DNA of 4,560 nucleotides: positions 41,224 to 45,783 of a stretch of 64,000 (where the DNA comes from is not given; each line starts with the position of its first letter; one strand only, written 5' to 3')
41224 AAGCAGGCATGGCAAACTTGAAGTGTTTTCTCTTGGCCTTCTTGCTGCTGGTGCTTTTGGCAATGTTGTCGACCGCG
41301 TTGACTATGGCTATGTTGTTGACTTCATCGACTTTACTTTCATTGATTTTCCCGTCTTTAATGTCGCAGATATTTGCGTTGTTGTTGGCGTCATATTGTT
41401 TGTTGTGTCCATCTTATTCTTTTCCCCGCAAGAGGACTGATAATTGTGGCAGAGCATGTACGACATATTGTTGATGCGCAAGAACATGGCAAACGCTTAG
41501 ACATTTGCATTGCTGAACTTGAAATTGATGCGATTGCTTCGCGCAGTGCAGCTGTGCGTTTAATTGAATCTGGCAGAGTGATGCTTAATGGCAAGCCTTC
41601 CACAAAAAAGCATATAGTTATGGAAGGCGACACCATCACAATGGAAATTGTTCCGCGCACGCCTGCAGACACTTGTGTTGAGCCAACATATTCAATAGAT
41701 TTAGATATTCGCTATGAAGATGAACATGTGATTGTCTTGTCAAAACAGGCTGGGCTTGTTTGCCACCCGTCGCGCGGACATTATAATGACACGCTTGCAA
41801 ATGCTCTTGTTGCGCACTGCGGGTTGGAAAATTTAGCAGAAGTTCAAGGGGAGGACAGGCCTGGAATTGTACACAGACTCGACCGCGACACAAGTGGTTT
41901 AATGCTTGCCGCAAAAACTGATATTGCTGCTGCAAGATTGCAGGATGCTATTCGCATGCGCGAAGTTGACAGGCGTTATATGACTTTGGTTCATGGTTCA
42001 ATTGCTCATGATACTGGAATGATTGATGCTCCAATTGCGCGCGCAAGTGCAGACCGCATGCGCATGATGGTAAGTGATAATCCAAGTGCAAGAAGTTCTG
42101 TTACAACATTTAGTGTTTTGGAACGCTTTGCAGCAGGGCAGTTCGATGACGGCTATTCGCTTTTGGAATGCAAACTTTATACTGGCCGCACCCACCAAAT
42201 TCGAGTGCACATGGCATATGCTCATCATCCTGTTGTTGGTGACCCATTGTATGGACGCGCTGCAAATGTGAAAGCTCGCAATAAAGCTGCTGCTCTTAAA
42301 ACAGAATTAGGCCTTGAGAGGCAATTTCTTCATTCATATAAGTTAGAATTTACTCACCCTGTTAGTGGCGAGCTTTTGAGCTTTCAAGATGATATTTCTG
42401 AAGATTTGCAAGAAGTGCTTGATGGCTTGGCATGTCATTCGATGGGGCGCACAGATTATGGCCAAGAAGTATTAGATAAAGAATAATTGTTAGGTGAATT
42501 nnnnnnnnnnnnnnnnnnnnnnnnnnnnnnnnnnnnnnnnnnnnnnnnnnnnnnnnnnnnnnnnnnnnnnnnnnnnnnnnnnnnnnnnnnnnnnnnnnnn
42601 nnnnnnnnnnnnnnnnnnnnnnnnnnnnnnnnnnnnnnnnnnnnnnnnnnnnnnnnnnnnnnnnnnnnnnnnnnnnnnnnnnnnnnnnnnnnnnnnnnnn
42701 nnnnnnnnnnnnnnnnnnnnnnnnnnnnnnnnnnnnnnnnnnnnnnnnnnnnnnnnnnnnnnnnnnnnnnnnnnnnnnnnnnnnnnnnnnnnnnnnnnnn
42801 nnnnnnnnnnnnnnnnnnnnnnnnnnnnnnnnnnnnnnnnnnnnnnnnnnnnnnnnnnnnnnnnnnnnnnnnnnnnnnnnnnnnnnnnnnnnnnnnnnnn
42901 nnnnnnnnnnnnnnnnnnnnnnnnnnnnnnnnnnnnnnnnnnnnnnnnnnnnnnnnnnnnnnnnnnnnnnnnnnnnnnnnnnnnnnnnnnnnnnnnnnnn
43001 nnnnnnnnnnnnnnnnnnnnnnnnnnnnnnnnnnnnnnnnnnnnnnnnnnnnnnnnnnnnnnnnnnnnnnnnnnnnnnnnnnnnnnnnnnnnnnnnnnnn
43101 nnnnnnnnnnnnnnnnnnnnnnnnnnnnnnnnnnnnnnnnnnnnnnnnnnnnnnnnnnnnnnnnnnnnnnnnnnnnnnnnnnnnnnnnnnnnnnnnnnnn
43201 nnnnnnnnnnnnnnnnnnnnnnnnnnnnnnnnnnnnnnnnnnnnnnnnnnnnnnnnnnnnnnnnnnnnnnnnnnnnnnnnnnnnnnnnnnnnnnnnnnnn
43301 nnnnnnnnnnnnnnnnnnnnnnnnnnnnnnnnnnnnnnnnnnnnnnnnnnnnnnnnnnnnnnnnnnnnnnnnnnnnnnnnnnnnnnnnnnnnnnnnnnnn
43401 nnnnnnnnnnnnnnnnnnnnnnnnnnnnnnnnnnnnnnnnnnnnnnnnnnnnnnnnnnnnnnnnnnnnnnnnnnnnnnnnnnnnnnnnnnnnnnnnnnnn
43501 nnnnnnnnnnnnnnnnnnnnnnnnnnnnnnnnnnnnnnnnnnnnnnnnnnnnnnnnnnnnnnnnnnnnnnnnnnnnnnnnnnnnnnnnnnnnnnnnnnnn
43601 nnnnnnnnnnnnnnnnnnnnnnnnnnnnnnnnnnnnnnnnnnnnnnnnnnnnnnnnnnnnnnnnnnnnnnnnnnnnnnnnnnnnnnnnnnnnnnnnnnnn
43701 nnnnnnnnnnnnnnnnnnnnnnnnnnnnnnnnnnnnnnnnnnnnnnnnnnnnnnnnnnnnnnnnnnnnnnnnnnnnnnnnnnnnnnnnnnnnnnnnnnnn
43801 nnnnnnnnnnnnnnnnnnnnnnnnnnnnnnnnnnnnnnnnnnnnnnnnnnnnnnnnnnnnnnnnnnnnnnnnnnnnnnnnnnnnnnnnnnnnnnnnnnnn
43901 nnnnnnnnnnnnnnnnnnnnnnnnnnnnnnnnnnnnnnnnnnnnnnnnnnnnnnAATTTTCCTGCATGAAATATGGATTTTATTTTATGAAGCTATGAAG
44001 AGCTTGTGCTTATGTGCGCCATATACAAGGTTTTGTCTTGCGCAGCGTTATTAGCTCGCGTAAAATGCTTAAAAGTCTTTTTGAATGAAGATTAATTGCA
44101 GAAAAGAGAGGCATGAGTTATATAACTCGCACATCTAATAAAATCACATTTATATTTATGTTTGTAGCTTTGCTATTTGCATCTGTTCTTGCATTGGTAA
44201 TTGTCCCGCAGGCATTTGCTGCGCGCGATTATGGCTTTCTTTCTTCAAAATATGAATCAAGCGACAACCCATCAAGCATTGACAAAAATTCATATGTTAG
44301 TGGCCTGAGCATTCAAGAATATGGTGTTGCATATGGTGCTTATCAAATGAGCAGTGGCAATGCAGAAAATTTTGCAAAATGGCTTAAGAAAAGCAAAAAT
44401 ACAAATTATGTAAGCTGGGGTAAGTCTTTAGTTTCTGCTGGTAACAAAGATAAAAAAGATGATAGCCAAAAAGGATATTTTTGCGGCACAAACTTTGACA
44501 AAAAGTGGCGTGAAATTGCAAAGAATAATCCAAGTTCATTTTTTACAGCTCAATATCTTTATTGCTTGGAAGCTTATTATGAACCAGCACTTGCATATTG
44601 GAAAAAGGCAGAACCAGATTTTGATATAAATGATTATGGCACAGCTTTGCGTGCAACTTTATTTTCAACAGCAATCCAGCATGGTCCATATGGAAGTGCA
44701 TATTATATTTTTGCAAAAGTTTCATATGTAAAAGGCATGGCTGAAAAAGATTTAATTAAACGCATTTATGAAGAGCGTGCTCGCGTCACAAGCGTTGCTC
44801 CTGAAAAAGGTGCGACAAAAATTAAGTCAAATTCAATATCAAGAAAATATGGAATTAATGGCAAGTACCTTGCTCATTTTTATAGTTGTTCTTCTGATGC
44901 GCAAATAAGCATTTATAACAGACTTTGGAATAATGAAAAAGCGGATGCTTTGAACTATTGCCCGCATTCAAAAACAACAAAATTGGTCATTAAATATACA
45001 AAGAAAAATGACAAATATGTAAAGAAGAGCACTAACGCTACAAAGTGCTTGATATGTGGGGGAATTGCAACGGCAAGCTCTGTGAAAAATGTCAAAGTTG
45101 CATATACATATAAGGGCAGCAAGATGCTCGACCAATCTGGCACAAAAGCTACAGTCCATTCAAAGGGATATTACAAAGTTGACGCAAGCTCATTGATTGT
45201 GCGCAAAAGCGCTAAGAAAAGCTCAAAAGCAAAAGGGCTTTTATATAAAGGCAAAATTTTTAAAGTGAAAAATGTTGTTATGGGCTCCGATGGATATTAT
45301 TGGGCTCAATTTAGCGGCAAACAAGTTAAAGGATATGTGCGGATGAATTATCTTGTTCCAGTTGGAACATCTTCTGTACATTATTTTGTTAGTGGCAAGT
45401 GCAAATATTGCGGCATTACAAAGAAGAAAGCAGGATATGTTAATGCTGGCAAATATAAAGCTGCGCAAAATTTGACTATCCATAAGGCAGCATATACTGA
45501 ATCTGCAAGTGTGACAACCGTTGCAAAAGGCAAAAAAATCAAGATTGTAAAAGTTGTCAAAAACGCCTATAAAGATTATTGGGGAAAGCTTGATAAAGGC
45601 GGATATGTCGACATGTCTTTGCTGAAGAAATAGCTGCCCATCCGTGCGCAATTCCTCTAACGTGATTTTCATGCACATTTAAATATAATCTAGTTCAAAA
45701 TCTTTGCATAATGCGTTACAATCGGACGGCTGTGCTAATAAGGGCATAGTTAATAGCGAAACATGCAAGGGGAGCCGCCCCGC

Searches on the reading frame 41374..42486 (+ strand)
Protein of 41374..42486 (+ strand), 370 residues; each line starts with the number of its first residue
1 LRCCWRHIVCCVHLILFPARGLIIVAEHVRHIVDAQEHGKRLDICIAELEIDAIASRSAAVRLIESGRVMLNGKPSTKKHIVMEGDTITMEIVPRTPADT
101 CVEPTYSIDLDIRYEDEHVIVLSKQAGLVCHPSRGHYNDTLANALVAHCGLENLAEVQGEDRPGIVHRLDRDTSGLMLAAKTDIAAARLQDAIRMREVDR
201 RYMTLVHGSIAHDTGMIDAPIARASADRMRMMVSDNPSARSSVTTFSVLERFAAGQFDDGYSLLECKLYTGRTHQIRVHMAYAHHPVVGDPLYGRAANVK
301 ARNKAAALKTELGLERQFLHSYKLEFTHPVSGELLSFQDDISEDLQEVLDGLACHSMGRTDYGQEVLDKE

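Call 59: search_protein_families(library=pfam, proteins=[window:41374-42486:+], max_evalue=0.001)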
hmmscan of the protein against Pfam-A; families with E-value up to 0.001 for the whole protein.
window:41374-42486:+ (370 aa): 2 families
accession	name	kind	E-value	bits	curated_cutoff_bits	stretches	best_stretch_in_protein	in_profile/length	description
PF00849.27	PseudoU_synth_2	-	3.2e-32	112.3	26.8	1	118-281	1-151/152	RNA pseudouridylate synthase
PF01479.30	S4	-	6.3e-06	26.3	22.8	1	55-88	13-48/48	S4 domain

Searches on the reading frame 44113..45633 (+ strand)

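Call 59: search_protein_families(library=pfam, proteins=[window:44113-45633:+], max_evalue=0.001)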
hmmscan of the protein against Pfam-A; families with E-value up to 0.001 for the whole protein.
window:44113-45633:+ (506 aa): 2 families
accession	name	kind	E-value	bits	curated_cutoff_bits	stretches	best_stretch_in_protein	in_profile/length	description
PF21277.2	T6SS_VgrG3-like_C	-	4.6e-22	79.3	27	1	41-226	2-161/183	Type VI secretion system spike protein VgrG3-like, C-terminal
PF08239.17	SH3_3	-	1.3e-09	38.5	27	1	359-414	1-53/54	Bacterial SH3 domain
